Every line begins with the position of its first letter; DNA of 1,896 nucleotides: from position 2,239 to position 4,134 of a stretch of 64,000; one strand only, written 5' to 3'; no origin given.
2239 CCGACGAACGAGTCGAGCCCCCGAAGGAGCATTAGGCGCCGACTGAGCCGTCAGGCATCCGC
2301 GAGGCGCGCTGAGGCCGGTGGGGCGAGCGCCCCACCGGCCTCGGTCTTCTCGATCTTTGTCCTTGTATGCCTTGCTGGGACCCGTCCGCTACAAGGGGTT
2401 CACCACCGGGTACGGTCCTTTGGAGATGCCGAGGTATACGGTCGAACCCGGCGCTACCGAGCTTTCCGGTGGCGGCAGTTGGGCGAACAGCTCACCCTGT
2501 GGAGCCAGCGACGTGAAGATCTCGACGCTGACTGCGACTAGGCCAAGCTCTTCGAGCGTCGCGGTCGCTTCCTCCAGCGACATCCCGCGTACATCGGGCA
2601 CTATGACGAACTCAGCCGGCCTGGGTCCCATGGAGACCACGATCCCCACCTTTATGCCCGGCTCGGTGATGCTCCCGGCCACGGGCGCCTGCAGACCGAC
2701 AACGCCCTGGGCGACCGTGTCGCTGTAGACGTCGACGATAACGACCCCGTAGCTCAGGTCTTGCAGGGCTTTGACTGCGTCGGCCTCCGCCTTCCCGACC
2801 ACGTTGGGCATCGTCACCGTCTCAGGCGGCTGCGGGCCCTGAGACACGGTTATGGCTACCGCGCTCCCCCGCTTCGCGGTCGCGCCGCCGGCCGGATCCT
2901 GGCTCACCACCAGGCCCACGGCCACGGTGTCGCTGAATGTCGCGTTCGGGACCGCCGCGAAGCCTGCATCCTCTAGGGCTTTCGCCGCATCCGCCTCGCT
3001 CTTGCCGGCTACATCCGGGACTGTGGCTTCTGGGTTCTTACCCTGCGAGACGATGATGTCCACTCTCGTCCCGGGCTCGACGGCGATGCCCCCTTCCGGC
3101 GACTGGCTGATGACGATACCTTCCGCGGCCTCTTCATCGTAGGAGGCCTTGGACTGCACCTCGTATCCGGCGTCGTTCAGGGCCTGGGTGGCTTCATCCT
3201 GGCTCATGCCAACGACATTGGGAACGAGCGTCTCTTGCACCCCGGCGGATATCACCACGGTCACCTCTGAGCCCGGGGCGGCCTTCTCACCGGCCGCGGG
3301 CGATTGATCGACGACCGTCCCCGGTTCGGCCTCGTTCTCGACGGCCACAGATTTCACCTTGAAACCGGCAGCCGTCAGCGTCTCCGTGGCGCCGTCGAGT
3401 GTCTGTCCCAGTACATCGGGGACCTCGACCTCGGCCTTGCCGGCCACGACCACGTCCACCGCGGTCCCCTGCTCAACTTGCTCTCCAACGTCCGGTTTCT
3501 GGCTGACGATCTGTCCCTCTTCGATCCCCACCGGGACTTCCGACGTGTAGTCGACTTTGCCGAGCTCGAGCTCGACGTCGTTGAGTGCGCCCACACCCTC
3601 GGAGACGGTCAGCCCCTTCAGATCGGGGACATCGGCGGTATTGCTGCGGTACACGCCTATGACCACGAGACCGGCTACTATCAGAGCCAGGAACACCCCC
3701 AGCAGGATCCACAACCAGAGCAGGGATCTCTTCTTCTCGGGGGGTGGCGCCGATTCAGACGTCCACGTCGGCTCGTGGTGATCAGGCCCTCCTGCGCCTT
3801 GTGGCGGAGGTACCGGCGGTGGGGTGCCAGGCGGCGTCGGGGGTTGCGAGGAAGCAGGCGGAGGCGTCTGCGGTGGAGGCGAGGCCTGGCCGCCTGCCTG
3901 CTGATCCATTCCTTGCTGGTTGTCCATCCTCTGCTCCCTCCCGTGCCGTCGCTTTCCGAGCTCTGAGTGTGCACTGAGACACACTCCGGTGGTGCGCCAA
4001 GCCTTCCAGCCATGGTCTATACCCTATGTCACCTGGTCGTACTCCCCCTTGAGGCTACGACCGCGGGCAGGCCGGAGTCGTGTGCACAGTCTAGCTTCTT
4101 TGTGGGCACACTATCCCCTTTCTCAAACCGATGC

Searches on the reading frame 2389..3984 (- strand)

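Call 55: search_protein_families(library=pfam, proteins=[window:2389-3984:-], max_evalue=0.00001)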
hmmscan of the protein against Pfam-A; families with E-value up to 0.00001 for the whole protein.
window:2389-3984:- (531 aa): 1 family
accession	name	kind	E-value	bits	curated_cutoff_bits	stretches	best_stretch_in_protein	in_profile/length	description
PF03793.24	PASTA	-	1.6e-81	268.7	23.2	6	186-246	1-63/64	PASTA domain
